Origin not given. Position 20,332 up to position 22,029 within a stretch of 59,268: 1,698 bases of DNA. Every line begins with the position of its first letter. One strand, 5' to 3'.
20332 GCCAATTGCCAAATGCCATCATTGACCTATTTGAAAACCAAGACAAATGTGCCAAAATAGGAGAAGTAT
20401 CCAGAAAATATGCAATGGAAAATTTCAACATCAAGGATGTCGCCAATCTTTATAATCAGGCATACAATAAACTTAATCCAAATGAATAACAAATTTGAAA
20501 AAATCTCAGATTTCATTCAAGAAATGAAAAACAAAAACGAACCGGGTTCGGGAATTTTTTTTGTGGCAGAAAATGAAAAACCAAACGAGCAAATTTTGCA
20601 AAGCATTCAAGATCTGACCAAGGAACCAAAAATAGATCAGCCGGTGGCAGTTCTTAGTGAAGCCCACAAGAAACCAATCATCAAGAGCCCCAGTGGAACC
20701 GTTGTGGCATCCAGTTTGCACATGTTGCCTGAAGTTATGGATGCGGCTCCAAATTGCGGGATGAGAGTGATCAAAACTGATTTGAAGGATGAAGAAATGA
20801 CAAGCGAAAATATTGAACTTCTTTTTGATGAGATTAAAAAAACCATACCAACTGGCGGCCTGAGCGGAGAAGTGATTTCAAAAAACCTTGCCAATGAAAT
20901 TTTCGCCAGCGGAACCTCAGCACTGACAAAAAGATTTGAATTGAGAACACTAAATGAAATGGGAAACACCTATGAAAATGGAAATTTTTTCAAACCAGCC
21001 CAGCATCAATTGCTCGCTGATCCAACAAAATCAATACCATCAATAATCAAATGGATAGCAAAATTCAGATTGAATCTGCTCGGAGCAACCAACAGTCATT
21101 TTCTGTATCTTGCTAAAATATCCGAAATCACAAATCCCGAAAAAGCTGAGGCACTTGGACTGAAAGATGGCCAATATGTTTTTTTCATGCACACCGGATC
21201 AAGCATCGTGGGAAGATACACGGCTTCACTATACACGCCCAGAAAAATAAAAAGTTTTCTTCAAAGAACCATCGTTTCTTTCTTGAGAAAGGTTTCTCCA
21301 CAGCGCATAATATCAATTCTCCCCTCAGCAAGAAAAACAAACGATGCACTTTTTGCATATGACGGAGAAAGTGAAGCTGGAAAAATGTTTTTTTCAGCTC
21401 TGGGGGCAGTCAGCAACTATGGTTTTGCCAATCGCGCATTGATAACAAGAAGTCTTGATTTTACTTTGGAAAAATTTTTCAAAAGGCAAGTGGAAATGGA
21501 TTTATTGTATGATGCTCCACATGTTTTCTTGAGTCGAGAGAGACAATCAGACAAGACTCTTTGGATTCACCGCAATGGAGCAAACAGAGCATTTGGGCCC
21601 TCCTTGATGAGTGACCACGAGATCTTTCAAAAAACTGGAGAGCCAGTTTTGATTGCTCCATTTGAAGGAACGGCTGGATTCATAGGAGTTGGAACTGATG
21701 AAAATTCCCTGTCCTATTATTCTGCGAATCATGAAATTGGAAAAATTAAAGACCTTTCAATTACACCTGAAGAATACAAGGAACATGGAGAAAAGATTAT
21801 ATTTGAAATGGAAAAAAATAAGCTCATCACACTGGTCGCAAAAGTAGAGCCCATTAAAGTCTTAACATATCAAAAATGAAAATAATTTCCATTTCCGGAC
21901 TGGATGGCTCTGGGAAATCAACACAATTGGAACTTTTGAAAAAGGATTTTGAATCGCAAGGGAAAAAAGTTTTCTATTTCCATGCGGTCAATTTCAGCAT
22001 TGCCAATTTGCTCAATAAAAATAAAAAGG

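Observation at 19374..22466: RtcB-like protein translationally coupled to a glycosyltransferase upstream and a thymidylate-kinase-like P-loop protein downstream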

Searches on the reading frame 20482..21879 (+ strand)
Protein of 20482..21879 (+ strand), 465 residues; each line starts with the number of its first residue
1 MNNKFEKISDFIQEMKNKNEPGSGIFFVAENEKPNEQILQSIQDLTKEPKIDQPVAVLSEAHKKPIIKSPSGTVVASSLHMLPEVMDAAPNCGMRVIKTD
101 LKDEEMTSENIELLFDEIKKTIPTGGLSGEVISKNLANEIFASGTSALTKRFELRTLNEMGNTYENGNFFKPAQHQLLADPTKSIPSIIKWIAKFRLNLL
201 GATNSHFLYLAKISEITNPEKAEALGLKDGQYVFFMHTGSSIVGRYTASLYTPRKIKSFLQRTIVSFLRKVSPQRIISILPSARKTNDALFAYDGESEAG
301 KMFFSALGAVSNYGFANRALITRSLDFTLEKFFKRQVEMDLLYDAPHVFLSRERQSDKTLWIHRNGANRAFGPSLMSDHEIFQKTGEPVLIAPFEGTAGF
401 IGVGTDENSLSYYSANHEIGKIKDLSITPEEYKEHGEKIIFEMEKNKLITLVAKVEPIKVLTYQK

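Call 3: search_protein_families(library=pfam, proteins=[window:20482-21879:+], max_evalue=0.01)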
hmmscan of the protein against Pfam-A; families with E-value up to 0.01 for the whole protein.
window:20482-21879:+ (465 aa): 1 family
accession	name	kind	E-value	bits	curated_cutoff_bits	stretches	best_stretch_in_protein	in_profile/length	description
PF01139.22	RtcB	-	6.1e-44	151.4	27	1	45-422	5-354/426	tRNA-splicing ligase RtcB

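Call 4: search_protein_families(library=ncbifam, proteins=[window:20482-21879:+], max_evalue=0.01)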
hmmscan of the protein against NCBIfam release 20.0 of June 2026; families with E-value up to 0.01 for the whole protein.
window:20482-21879:+ (465 aa): 3 families
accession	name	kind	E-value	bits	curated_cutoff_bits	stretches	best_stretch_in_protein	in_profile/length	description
NF038162.1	RtcB_rel_intein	exception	5.6e-28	97.4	1150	1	76-449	577-914/961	intein-containing RtcB family protein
NF007153.0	PRK09588.1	equivalog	1.3e-13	50.7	407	1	199-246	131-177/379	RNA ligase RtcB family protein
TIGR03073.1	release_rtcB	hypoth_equivalog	3e-06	26.5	271.8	0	196-245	117-165/356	RNA ligase RtcB family protein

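Call 7: find_homologous_proteins(query=window:20482-21879:+, max_evalue=0.00001)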
Query window:20482-21879:+ (465 aa): 305 proteins with E <= 0.00001 among 8000 candidates; the best 120 are listed.
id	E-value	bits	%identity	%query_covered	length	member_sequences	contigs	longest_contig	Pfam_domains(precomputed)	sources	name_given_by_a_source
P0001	0.0e+0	1032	100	100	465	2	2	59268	PF01139.23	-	-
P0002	1.1e-274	929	89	100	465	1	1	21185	PF01139.23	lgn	-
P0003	3.2e-226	769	73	100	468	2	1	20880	PF01139.23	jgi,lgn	jgi:tRNA-splicing ligase RtcB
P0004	5.4e-211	719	68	100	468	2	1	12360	PF01139.23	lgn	-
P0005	1.7e-139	483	49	99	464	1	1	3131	PF01139.23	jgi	jgi:RNA-splicing ligase RtcB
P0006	4.7e-131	456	52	92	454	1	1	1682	PF01139.23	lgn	-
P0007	1.2e-128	448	51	95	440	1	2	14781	PF01139.23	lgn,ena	-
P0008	1.5e-128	447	48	100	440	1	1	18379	PF01139.23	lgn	-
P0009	1.9e-128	447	49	97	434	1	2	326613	PF01139.23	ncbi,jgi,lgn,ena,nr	ncbi:MAG TPA: RtcB family protein [Candidatus Moranbacteria bacterium]|nr:RtcB family protein [Candi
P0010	2.6e-128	447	50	97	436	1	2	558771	PF01139.23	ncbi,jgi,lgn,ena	ncbi:MAG: RtcB family protein [Parcubacteria group bacterium]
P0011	5.1e-128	446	51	94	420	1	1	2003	PF01139.23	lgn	-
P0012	2.8e-127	443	50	95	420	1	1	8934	PF01139.23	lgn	-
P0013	3.8e-127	443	48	100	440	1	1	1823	PF01139.23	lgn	-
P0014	6.4e-127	442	50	95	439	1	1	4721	PF01139.23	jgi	jgi:tRNA-splicing ligase RtcB (3'-phosphate/5'-hydroxy nucleic acid ligase)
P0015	6.7e-127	442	49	100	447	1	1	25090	PF01139.23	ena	-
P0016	5.9e-125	436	48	100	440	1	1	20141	PF01139.23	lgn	-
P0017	1.0e-124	435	49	97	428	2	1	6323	PF01139.23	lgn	-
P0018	2.2e-124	434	50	95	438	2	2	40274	PF01139.23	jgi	-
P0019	8.2e-122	425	49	95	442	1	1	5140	PF01139.23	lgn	-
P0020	2.4e-121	424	48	95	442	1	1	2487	PF01139.23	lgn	-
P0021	3.4e-119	417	47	100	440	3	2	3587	PF01139.23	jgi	jgi:tRNA-splicing ligase RtcB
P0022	3.5e-119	417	49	95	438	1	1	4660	PF01139.23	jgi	-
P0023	7.4e-119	415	45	95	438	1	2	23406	PF01139.23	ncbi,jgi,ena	ncbi:MAG: RtcB family protein [Parcubacteria group bacterium]|jgi:tRNA-splicing ligase RtcB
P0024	1.2e-117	412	49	95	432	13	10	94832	PF01139.23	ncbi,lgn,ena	-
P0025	2.5e-117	410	48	98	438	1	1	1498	PF01139.23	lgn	-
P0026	3.6e-115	403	45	95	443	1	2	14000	PF01139.23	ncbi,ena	-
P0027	3.5e-106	374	40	94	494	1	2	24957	PF01139.23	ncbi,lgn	-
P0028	5.9e-105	370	40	94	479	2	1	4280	PF01139.23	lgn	-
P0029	5.7e-104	366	44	94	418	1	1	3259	PF01139.23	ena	-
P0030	4.7e-103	363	39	99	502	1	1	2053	PF01139.23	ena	-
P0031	7.8e-103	363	38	100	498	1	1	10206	PF01139.23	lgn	-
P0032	9.4e-103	362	39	94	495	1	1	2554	PF01139.23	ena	-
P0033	3.5e-102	361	41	95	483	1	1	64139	PF01139.23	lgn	-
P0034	5.6e-102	360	38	99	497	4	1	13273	PF01139.23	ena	-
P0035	5.7e-102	360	40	100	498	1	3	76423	PF01139.23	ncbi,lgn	-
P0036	7.7e-102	359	40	95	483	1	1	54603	PF01139.23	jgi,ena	-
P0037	9.7e-102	359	38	100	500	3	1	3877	PF01139.23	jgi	jgi:tRNA-splicing ligase RtcB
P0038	1.5e-101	358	38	99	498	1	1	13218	PF01139.23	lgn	-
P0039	2.5e-101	358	38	92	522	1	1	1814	PF01139.23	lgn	-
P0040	8.3e-101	356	39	95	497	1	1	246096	PF01139.23,PF25891.2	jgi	jgi:tRNA-splicing ligase RtcB (3'-phosphate/5'-hydroxy nucleic acid ligase)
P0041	2.8e-100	354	39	100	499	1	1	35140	PF01139.23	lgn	-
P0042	8.4e-100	353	39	98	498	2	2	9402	PF01139.23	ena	-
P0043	1.8e-99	352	40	94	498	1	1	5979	PF01139.23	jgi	jgi:tRNA-splicing ligase RtcB (3'-phosphate/5'-hydroxy nucleic acid ligase)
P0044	5.2e-99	350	38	99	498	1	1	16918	PF01139.23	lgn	-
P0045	5.8e-99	350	38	100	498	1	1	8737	PF01139.23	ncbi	-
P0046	7.7e-99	350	37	100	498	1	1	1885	PF01139.23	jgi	-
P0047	8.4e-99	349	39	94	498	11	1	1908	PF01139.23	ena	-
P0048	1.3e-98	349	39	95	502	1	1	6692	PF01139.23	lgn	-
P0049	2.9e-98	348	37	100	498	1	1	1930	PF01139.23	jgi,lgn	jgi:tRNA-splicing ligase RtcB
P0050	8.1e-98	346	38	99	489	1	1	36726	PF01139.23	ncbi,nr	ncbi:MAG: RtcB family protein [Candidatus Moranbacteria bacterium]|nr:RtcB family protein [Candidatu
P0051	1.2e-97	346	37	99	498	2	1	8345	PF01139.23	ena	-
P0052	1.9e-97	345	37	95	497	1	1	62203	PF01139.23,PF25891.2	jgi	jgi:tRNA-splicing ligase RtcB (3'-phosphate/5'-hydroxy nucleic acid ligase)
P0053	2.1e-97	345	38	95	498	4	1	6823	PF01139.23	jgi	-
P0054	2.3e-97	345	38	100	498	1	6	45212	PF01139.23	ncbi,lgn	-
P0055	3.7e-97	344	39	95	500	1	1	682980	PF01139.23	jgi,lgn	jgi:tRNA-splicing ligase RtcB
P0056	4.9e-97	344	37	99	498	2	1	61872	PF01139.23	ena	-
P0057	1.2e-96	342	37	94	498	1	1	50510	PF01139.23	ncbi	-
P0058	1.3e-96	342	40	94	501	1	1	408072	PF01139.23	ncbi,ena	-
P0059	5.3e-96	340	37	94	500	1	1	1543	PF01139.23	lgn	-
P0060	6.7e-96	340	38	94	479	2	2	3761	PF01139.23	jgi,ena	-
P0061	1.8e-95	338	37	95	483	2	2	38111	PF01139.23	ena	-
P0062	2.3e-95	338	38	94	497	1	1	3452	PF01139.23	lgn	-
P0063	3.2e-95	338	37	100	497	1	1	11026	PF01139.23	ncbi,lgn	-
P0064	5.6e-95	337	40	94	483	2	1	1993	PF01139.23,PF25891.2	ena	-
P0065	5.6e-95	337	37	95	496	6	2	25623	PF01139.23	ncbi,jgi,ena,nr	ncbi:MAG: hypothetical protein CO140_04240 [Candidatus Moranbacteria bacterium CG_4_9_14_3_um_filter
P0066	9.4e-95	336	36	100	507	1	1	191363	PF01139.23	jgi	jgi:tRNA-splicing ligase RtcB (3'-phosphate/5'-hydroxy nucleic acid ligase)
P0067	2.8e-94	334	39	94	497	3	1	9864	PF01139.23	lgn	-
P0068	4.2e-94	334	37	94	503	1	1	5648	PF01139.23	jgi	jgi:tRNA-splicing ligase RtcB (3'-phosphate/5'-hydroxy nucleic acid ligase)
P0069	1.2e-93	332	38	99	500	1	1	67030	PF01139.23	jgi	jgi:tRNA-splicing ligase RtcB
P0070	2.5e-93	331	37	94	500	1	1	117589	PF01139.23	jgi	jgi:tRNA-splicing ligase RtcB (3'-phosphate/5'-hydroxy nucleic acid ligase)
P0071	1.1e-92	329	38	94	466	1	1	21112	PF01139.23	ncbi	-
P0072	1.4e-92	329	37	94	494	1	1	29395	PF01139.23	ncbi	-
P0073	2.7e-92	328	38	95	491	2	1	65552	PF01139.23,PF25891.2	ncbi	ncbi:MAG: RtcB family protein [Candidatus Moraniibacteriota bacterium]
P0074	3.7e-92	328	36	94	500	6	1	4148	PF01139.23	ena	-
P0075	1.4e-91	326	37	94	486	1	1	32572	PF01139.23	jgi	jgi:RNA-splicing ligase RtcB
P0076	1.5e-91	326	36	94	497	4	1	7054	PF01139.23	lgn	-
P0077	1.6e-91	325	37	98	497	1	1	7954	PF01139.23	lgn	-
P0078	2.3e-91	325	36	95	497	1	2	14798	PF01139.23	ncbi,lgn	-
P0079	3.6e-91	324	37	94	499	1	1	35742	PF01139.23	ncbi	ncbi:MAG: RtcB family protein [Patescibacteria group bacterium]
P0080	6.6e-91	323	34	100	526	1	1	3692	PF01139.23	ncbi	-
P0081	1.2e-90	323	37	94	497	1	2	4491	PF01139.23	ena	-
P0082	2.2e-90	322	39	100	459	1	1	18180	PF01139.23,PF25891.2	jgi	-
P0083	3.7e-90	321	37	95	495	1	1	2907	PF01139.23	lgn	-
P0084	1.1e-89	319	36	100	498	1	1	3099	PF01139.23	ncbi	-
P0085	1.3e-89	319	36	94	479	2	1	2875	PF01139.23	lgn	-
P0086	1.9e-89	319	36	98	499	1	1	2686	PF01139.23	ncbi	-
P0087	5.7e-89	317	40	100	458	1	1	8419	PF01139.23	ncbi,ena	-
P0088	1.5e-88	316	40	98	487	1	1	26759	PF01139.23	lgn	-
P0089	4.1e-88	314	36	94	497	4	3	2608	PF01139.23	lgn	-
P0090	1.1e-87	313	36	94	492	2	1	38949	PF01139.23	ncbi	-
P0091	2.9e-87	311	38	97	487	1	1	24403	PF01139.23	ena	-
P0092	3.3e-87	311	38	89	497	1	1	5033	PF01139.23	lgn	-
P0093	4.7e-87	311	37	94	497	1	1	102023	PF01139.23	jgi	jgi:tRNA-splicing ligase RtcB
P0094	6.8e-87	310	36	95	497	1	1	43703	PF01139.23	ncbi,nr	ncbi:MAG: RtcB family protein [Candidatus Moranbacteria bacterium]|nr:RtcB family protein [Candidatu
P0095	1.0e-86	310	35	94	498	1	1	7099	PF01139.23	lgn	-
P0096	1.6e-86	309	36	95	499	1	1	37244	PF01139.23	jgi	jgi:tRNA-splicing ligase RtcB (3'-phosphate/5'-hydroxy nucleic acid ligase)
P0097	1.6e-86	309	36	94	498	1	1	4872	PF01139.23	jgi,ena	-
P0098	2.1e-86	309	36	94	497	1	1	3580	PF01139.23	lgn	-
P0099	9.2e-86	306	36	94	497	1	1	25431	PF01139.23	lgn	-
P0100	3.3e-85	305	34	100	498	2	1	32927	PF01139.23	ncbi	-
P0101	4.1e-85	304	36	93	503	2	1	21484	PF01139.23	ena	-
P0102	4.7e-83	298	34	93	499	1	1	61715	PF01139.23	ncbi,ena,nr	ncbi:MAG: RtcB family protein [Candidatus Saccharimonadales bacterium]|nr:RtcB family protein [Candi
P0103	9.5e-82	293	46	77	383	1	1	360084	PF01139.23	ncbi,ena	-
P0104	2.3e-81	292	34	94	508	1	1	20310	PF01139.23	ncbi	-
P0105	1.5e-80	289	35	93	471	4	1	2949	PF01139.23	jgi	jgi:tRNA-splicing ligase RtcB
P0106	1.3e-78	283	37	93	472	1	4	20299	PF01139.23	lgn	-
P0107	5.1e-77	278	35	86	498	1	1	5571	PF01139.23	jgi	-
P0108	1.1e-76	277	37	81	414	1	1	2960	PF01139.23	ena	-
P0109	1.5e-76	276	34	97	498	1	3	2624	PF01139.23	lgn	-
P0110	7.5e-76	274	35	90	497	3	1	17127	PF01139.23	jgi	-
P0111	1.2e-75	273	36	86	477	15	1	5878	PF01139.23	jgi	-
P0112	2.8e-75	272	35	86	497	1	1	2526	PF01139.23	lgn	-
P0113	8.8e-75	270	34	99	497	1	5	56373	PF01139.23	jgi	jgi:tRNA-splicing ligase RtcB (3'-phosphate/5'-hydroxy nucleic acid ligase)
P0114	9.3e-75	270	34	96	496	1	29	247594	PF01139.23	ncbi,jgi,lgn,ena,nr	ncbi:RtcB family protein [bacterium]|jgi:tRNA-splicing ligase RtcB (3'-phosphate/5'-hydroxy nucleic 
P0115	2.3e-74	269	34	86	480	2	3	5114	PF01139.23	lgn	-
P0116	2.6e-74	269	33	94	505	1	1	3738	PF01139.23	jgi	-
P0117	3.1e-74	268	34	97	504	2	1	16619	PF01139.23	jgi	-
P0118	1.0e-73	267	34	94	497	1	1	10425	PF01139.23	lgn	-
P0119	1.5e-73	266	35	93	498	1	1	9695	PF01139.23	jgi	-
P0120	5.3e-73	264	34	86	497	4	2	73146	PF01139.23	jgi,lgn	jgi:tRNA-splicing ligase RtcB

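Call 8: search_solved_structures(query=window:20482-21879:+, max_evalue=0.01, show_alignments=2)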
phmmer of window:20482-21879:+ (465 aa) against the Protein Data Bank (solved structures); distinct sequences matched with E-value up to 0.01: 9.
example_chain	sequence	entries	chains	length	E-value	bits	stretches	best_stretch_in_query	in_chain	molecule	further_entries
1uc2_A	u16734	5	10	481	1.6e-26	96.3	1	88-441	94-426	hypothetical protein PH1602 | tRNA-splicing ligase RtcB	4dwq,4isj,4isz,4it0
4dwr_B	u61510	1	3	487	1.7e-26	96.2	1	88-441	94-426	tRNA-splicing ligase RtcB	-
7lfq_A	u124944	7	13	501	1.9e-26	96.1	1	88-441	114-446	RNA-splicing ligase RtcB | tRNA-splicing ligase RtcB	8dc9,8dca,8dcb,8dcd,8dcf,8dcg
2epg_A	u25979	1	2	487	1.6e-20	76.6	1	34-421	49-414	Hypothetical protein TTHA1785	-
9i8v_C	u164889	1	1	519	3.9e-15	58.8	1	90-413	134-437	RNA-splicing ligase RtcB homolog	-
7p3b_A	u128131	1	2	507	3.9e-14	55.5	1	90-413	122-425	RNA-splicing ligase RtcB homolog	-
8odo_A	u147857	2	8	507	3.9e-14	55.5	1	90-413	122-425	RNA-splicing ligase RtcB homolog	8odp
8orj_A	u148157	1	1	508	4e-14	55.5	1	90-413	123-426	RNA-splicing ligase RtcB homolog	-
8btt_A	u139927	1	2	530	4.7e-14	55.3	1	90-413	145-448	RNA-splicing ligase RtcB homolog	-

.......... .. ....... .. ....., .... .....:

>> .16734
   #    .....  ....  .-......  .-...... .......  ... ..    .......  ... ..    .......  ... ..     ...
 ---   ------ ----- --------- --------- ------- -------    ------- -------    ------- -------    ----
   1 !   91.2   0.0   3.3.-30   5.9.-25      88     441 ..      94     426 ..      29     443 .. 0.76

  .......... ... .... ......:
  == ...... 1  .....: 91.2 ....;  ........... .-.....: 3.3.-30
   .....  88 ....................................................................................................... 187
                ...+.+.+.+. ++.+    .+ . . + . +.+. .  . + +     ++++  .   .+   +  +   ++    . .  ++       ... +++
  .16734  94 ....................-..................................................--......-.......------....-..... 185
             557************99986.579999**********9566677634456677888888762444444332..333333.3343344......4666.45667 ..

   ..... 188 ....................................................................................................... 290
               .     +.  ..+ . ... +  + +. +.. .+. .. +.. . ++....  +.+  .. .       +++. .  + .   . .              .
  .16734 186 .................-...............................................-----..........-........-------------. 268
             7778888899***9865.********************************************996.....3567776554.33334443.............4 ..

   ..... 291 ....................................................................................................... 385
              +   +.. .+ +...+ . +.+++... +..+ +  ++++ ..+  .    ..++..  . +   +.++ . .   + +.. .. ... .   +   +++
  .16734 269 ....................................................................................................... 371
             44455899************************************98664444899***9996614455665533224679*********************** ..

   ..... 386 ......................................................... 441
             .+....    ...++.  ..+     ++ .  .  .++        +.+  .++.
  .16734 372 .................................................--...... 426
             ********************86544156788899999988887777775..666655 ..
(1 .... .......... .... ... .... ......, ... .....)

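Call 9: find_encoding_contigs(protein=P0003, flank=10000, max_places=3)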
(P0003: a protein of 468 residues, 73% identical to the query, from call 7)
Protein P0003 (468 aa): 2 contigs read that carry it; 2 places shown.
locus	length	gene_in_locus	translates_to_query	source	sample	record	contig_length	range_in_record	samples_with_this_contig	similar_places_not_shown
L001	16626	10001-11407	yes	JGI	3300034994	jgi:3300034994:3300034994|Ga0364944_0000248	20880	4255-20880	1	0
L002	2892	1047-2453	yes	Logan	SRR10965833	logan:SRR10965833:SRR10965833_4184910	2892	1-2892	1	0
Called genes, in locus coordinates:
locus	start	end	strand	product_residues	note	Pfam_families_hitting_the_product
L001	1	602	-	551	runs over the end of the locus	PF04932:Wzy_C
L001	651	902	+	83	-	-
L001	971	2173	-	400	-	PF13439:Glyco_transf_4, PF20706:GT4-conflict, PF00534:Glycos_transf_1, PF13692:Glyco_trans_1_4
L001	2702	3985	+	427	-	PF02826:2-Hacid_dh_C (faint), PF03446:NAD_binding_2, PF03721:UDPG_MGDP_dh_N, PF00984:UDPG_MGDP_dh, PF03720:UDPG_MGDP_dh_C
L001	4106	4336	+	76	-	-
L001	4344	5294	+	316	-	PF00535:Glycos_transf_2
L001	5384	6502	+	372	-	PF20706:GT4-conflict (faint), PF13439:Glyco_transf_4, PF00534:Glycos_transf_1, PF13692:Glyco_trans_1_4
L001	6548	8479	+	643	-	PF07760:DUF1616 (weak), PF20176:DUF6541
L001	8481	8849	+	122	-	-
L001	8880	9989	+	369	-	PF13439:Glyco_transf_4 (faint), PF00534:Glycos_transf_1, PF13692:Glyco_trans_1_4, PF13524:Glyco_trans_1_2 (weak)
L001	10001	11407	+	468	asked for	PF01139:RtcB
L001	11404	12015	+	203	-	PF02223:Thymidylate_kin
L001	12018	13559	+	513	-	PF01943:Polysacc_synt, PF13440:Polysacc_synt_3, PF03023:MurJ, PF01554:MatE (weak)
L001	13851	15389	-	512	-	-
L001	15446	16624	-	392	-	?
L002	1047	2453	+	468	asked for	PF01139:RtcB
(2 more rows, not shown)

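Call 10: find_encoding_contigs(protein=P0010, flank=10000, max_places=3)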
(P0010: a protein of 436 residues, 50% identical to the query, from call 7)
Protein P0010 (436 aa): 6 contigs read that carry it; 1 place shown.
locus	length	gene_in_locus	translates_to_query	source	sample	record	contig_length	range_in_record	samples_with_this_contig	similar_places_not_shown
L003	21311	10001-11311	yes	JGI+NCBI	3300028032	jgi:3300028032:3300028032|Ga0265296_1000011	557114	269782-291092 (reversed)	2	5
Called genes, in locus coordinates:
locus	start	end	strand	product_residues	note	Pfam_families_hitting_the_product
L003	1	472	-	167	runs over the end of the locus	PF00857:Isochorismatase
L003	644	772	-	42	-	PF12961:DUF3850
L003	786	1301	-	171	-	PF00293:NUDIX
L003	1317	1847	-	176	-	PF01327:Pep_deformylase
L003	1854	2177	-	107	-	PF03819:MazG, PF12643:MazG-like (weak)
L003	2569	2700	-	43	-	-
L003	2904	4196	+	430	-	PF01210:NAD_Gly3P_dh_N (faint), PF02826:2-Hacid_dh_C (faint), PF03446:NAD_binding_2, PF03721:UDPG_MGDP_dh_N, PF00984:UDPG_MGDP_dh, PF03720:UDPG_MGDP_dh_C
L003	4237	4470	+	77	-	-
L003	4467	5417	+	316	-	PF00535:Glycos_transf_2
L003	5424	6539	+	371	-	PF13439:Glyco_transf_4 (faint), PF00534:Glycos_transf_1, PF13692:Glyco_trans_1_4, PF13524:Glyco_trans_1_2 (weak)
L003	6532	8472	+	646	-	PF07760:DUF1616, PF20176:DUF6541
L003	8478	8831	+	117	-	-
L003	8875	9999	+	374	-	PF00534:Glycos_transf_1, PF13692:Glyco_trans_1_4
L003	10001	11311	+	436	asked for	PF01139:RtcB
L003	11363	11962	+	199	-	PF02223:Thymidylate_kin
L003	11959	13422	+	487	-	PF01943:Polysacc_synt, PF13440:Polysacc_synt_3, PF03023:MurJ, PF01554:MatE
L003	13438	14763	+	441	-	PF00149:Metallophos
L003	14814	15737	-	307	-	PF03706:LPG_synthase_TM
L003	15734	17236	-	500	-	-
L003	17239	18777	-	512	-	-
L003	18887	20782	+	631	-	PF02366:PMT, PF13231:PMT_2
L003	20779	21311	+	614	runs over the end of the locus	PF02366:PMT (weak), PF13231:PMT_2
